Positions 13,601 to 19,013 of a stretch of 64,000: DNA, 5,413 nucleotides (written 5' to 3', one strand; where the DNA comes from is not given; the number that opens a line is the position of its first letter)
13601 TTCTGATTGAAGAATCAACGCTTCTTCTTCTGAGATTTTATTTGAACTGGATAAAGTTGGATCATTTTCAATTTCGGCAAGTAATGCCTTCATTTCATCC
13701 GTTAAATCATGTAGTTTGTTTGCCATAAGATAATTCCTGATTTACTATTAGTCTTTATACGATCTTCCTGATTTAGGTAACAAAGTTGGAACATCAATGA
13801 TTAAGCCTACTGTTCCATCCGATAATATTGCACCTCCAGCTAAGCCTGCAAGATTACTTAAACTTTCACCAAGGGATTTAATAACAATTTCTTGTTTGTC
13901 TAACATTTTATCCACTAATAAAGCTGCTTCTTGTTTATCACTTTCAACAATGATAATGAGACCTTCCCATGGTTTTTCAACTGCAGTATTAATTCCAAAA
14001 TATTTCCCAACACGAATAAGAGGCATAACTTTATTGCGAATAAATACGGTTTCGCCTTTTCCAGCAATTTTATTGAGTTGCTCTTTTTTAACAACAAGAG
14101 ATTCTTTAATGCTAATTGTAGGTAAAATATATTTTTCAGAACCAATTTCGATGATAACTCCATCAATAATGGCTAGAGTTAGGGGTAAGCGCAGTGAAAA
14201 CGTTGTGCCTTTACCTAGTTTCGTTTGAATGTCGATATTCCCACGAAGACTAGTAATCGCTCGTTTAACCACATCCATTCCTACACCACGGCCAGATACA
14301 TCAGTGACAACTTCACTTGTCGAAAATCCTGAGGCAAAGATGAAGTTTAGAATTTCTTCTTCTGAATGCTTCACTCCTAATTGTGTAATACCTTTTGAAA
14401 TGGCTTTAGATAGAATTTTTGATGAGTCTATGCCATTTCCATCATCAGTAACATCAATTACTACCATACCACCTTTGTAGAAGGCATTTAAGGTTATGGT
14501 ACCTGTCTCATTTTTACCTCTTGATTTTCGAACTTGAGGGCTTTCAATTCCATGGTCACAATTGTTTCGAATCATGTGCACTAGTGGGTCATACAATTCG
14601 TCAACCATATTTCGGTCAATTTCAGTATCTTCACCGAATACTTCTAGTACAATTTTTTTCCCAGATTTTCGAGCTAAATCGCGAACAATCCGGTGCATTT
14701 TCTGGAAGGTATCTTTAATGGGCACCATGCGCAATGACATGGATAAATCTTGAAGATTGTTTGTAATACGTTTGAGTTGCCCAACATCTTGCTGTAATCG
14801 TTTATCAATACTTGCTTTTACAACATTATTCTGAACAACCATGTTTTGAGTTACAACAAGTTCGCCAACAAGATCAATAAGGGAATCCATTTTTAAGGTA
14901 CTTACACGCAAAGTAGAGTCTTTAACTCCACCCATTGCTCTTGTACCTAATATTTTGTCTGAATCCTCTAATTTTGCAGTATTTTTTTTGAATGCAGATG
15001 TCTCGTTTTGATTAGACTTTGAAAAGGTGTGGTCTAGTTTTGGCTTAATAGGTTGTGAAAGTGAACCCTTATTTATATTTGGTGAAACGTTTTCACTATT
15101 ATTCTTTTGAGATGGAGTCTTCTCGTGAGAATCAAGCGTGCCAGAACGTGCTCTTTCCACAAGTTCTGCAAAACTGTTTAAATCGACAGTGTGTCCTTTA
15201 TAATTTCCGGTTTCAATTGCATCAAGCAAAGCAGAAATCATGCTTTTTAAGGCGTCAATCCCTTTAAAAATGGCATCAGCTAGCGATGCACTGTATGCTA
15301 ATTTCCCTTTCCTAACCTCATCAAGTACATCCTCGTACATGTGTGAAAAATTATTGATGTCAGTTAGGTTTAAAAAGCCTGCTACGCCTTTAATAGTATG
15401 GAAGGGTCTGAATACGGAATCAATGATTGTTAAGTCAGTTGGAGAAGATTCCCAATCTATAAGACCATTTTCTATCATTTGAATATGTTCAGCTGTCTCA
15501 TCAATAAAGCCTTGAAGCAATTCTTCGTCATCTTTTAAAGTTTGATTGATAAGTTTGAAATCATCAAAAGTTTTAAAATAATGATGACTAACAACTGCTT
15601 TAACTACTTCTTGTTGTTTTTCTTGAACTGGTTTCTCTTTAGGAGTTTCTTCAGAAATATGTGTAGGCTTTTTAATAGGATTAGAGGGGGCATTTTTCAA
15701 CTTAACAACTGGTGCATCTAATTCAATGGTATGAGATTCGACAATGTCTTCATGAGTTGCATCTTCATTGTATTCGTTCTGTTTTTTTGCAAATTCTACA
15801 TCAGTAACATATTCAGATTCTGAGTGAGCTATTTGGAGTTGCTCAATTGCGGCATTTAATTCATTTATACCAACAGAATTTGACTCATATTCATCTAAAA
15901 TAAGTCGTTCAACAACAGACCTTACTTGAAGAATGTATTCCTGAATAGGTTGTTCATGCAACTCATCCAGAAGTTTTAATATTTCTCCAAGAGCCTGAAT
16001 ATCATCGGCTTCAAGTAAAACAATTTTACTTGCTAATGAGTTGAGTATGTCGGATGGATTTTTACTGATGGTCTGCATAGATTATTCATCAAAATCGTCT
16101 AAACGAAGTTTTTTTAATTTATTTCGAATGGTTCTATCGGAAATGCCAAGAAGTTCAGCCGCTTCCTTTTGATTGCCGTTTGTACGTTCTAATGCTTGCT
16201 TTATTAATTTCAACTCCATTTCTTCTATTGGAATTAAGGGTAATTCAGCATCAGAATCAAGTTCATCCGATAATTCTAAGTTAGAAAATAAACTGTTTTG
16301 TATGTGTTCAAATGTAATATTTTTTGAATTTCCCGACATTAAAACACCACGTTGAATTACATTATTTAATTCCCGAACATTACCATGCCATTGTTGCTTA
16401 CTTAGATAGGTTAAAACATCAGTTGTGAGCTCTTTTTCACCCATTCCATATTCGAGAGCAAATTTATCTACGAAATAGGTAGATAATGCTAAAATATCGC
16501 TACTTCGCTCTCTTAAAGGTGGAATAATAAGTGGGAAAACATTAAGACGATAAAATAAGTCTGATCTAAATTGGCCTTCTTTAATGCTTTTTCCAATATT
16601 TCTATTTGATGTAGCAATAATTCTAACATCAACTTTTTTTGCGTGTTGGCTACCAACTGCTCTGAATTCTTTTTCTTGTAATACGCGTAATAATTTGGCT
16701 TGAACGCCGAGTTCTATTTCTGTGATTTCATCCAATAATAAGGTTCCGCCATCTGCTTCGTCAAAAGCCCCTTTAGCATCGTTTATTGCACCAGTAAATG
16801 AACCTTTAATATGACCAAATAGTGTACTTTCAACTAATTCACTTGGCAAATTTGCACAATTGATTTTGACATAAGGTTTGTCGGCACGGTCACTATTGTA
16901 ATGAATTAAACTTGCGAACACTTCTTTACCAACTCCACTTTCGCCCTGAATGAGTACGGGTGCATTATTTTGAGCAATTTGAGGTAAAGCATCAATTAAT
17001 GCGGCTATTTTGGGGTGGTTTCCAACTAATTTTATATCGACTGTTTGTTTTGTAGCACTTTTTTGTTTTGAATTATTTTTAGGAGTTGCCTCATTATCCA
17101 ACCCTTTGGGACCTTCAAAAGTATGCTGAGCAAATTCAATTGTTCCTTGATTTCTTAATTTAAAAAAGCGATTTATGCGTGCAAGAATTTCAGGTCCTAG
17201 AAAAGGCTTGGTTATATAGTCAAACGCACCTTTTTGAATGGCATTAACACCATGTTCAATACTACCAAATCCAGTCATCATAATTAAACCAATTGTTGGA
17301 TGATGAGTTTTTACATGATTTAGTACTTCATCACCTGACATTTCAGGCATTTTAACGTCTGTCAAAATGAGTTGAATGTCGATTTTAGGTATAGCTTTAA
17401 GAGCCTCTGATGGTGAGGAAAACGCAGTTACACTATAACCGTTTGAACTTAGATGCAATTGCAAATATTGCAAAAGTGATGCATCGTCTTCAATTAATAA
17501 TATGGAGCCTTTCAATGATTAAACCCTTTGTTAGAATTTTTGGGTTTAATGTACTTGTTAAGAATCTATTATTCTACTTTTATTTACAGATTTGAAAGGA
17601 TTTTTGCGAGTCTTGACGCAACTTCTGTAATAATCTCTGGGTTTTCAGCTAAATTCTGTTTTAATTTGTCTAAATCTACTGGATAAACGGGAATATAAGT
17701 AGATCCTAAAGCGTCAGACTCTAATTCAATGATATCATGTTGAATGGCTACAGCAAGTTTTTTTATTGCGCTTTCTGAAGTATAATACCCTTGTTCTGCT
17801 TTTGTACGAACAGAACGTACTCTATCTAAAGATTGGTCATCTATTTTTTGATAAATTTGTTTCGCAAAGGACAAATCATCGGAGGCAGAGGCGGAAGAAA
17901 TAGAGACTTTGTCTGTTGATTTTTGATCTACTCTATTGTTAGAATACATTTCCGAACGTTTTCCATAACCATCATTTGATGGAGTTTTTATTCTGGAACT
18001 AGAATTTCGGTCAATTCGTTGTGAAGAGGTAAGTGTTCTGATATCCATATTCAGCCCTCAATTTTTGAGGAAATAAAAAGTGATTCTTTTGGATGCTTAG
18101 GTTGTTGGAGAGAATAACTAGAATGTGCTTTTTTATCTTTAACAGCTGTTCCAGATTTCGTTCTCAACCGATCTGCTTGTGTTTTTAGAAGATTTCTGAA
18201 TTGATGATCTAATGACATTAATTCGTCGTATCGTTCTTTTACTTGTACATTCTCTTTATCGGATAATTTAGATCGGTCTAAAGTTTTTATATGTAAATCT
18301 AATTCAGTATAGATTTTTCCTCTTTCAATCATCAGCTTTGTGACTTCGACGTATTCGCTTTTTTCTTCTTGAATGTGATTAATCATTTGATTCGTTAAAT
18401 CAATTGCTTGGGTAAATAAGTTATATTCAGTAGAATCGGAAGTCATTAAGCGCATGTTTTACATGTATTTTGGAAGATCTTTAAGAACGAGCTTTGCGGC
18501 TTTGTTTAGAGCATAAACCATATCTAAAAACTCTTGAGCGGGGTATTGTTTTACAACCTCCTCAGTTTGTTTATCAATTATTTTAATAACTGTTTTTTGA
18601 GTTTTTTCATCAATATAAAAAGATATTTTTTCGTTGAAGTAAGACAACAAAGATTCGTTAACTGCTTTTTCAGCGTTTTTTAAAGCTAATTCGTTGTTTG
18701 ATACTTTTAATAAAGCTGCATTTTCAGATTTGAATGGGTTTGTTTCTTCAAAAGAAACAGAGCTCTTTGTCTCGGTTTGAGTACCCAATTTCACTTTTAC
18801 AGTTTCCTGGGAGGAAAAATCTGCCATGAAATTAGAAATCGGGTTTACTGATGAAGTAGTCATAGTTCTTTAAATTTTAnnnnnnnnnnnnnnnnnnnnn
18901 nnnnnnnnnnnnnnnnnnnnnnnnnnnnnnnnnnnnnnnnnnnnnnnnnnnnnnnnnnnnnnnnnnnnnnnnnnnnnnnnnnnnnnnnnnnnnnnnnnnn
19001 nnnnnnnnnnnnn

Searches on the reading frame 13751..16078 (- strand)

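Call 6: search_protein_families(library=pfam, proteins=[window:13751-16078:-], max_evalue=0.01)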
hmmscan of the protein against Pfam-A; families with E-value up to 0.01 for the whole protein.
window:13751-16078:- (776 aa): 4 families
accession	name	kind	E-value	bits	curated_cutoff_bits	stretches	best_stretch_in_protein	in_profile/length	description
PF01584.24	CheW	-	7.8e-20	71.3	23.5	1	640-768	2-135/138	CheW-like domain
PF02518.31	HATPase_c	-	1.8e-16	61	26.4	1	497-634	4-110/111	Histidine kinase-, DNA gyrase B-, and HSP90-like ATPase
PF02895.20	H-kinase_dim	-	3.8e-12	46.9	23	1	388-448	2-67/68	Signal transducing histidine kinase, homodimeric domain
PF01627.28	Hpt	-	3.9e-12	46.7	24.6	1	186-286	1-83/84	Hpt domain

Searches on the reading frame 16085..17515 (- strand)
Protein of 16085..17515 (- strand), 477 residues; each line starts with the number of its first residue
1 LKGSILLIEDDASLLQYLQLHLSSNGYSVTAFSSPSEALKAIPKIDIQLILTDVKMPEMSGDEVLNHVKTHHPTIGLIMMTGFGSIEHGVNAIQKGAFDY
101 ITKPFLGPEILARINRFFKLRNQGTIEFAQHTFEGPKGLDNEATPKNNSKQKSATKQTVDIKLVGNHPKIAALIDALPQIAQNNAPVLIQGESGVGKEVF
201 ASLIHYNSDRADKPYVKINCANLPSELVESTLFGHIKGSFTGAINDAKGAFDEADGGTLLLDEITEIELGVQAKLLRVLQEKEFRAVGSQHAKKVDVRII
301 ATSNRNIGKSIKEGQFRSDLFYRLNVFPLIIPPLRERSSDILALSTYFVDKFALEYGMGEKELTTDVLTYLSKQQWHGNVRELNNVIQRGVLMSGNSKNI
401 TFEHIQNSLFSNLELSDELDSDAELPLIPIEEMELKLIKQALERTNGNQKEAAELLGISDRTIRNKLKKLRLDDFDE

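Call 5: search_protein_families(library=pfam, proteins=[window:16085-17515:-], max_evalue=0.01)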
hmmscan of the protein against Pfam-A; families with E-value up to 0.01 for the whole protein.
window:16085-17515:- (477 aa): 13 families
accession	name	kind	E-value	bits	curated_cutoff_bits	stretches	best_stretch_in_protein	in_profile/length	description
PF00158.32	Sigma54_activat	-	6.9e-66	221.5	20.2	1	163-329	1-167/168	Sigma-54 interaction domain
PF00072.30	Response_reg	-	4.2e-25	88.5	30.2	1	5-114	1-110/111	Response regulator receiver domain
PF14532.12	Sigma54_activ_2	-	8.4e-24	84.8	25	1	164-334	1-138/138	Sigma-54 interaction domain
PF25601.1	AAA_lid_14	-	1.5e-18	66.8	27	1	335-412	1-77/87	AAA+ ATPase lid domain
PF02954.25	HTH_8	-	2.7e-15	56.3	22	1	430-470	2-42/42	Bacterial regulatory protein, Fis family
PF07728.20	AAA_5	-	1.8e-08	35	22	1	186-307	1-125/139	AAA domain (dynein-related subfamily)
PF07724.20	AAA_2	-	1.4e-05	25.7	27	1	187-313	6-133/166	AAA domain (Cdc48 subfamily)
PF20432.4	Xre-like-HTH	-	0.00054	20.6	25.8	1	435-474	12-52/63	Antitoxin Xre-like helix-turn-helix domain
PF13518.12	HTH_28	-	0.0012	19.3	25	1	435-470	3-36/52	Helix-turn-helix domain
PF07726.17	AAA_3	-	0.0026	18.1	27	0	187-304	2-111/131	ATPase family associated with various cellular activities (AAA)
PF13542.12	HTH_Tnp_ISL3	-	0.0063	16.4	27.4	0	444-469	27-49/51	Helix-turn-helix domain of transposase family ISL3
PF08281.18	Sigma70_r4_2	-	0.0077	16.3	25.7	0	449-470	29-50/54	Sigma-70, region 4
PF13556.12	HTH_30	-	0.008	16.4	27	0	444-471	10-37/59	PucR C-terminal helix-turn-helix domain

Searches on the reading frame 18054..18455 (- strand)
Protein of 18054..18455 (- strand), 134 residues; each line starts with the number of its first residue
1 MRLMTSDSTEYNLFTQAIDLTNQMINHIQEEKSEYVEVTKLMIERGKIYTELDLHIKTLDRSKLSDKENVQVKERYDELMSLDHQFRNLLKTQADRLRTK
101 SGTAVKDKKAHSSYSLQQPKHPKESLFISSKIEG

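Call 5: search_protein_families(library=pfam, proteins=[window:18054-18455:-], max_evalue=0.01)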
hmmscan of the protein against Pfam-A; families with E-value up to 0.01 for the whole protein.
window:18054-18455:- (134 aa): 1 family
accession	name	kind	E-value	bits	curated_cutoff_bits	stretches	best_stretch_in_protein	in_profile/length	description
PF05400.18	FliT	-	4e-05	24.8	29.5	1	35-114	10-85/85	Flagellar protein FliT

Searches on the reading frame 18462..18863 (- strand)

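Call 5: search_protein_families(library=pfam, proteins=[window:18462-18863:-], max_evalue=0.01)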
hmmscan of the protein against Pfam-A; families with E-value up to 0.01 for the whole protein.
window:18462-18863:- (134 aa): 1 family
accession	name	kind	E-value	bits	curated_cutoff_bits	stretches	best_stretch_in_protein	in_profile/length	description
PF03646.20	FlaG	-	1.1e-15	58.1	23.8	1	45-126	20-98/101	FlaG protein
